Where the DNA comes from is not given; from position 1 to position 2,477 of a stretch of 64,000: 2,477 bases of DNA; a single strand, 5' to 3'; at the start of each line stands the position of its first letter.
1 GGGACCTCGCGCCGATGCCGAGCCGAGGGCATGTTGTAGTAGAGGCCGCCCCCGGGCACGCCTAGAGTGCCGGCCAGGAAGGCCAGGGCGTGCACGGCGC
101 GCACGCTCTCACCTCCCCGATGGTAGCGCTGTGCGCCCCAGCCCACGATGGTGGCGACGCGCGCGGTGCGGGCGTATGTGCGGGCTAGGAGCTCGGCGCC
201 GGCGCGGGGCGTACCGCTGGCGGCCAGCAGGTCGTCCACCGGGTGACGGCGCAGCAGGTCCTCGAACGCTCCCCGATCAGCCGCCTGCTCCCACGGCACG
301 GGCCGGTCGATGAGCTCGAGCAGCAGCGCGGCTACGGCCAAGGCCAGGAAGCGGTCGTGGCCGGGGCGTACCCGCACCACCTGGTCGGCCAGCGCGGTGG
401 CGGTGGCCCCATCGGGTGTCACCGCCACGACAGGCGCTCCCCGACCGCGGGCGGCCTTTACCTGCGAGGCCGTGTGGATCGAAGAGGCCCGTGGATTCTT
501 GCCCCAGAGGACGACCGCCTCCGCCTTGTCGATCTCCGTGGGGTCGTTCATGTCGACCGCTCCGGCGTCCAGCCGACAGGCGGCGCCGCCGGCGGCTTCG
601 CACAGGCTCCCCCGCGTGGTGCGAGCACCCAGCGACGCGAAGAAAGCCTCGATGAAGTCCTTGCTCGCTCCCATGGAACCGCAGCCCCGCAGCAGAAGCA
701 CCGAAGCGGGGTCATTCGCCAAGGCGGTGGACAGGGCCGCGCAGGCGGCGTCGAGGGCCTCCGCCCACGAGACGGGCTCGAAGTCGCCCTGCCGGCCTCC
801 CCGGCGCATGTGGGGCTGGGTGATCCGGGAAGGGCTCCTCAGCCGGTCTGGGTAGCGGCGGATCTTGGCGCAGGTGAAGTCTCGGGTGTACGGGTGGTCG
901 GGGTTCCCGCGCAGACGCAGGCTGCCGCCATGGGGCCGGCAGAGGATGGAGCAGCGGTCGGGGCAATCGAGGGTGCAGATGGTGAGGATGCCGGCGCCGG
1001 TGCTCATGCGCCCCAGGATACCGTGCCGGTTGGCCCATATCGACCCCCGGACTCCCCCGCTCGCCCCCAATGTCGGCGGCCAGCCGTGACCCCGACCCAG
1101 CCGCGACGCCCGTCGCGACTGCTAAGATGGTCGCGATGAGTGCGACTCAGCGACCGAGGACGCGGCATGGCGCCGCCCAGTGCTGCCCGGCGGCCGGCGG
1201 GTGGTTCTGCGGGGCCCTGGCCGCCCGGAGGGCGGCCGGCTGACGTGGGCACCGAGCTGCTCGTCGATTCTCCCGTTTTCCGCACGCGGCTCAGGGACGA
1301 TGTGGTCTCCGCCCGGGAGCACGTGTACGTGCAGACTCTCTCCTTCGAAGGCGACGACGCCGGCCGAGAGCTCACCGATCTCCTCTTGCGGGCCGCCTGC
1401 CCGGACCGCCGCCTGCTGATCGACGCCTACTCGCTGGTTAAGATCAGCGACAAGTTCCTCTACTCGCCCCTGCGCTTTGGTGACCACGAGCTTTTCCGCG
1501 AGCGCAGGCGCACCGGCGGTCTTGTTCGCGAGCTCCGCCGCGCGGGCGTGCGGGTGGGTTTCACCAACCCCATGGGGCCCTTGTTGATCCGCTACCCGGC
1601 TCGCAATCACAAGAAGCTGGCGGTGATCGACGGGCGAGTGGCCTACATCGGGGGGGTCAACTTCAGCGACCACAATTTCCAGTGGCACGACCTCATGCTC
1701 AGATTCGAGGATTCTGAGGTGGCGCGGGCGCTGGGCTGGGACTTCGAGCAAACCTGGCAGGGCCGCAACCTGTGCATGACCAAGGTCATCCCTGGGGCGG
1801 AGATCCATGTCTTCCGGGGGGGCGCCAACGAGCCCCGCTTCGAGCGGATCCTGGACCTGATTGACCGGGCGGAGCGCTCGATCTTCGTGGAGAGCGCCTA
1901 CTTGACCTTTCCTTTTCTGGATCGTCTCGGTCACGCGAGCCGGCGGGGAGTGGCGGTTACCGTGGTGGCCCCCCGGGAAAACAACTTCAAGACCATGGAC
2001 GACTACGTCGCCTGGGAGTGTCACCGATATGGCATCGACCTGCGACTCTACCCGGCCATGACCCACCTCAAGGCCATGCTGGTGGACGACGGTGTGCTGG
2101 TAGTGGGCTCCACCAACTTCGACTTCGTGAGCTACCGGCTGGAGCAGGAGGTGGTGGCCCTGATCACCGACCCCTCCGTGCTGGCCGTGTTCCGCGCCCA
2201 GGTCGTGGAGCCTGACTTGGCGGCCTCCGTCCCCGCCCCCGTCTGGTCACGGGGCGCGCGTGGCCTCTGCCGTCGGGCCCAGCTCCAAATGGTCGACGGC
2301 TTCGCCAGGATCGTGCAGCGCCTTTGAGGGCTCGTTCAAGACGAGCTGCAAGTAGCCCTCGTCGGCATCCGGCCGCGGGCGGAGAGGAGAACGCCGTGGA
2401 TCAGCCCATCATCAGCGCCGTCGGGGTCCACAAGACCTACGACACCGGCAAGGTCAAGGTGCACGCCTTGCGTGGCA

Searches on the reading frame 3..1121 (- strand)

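Call 47: search_protein_families(library=pfam, proteins=[window:3-1121:-], max_evalue=0.00001)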
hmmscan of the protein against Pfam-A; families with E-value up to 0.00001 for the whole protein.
window:3-1121:- (373 aa): 1 family
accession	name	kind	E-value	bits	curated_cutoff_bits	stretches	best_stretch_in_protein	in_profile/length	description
PF00384.28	Molybdopterin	-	4.5e-20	72.4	24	1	99-359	1-220/353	Molybdopterin oxidoreductase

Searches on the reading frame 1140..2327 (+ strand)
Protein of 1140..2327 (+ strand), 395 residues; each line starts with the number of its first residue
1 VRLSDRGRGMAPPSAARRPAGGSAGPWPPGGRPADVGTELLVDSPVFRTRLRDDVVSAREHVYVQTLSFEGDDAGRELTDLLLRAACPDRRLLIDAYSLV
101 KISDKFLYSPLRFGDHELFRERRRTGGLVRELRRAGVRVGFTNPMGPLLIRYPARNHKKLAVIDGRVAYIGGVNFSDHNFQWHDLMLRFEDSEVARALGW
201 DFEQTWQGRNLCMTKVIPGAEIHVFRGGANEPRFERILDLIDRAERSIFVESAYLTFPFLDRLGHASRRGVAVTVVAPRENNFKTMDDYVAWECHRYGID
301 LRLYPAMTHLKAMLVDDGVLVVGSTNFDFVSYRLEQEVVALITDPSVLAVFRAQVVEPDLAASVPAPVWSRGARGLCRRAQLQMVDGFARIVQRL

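Call 47: search_protein_families(library=pfam, proteins=[window:1140-2327:+], max_evalue=0.00001)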
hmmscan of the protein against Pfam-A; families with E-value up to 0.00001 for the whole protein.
window:1140-2327:+ (395 aa): 2 families
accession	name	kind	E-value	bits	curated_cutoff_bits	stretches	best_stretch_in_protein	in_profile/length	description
PF13091.12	PLDc_2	-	3.3e-28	98.6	27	2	237-353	1-126/132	PLD-like domain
PF00614.28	PLDc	-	1.6e-10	41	21.9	0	153-177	2-26/28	Phospholipase D Active site motif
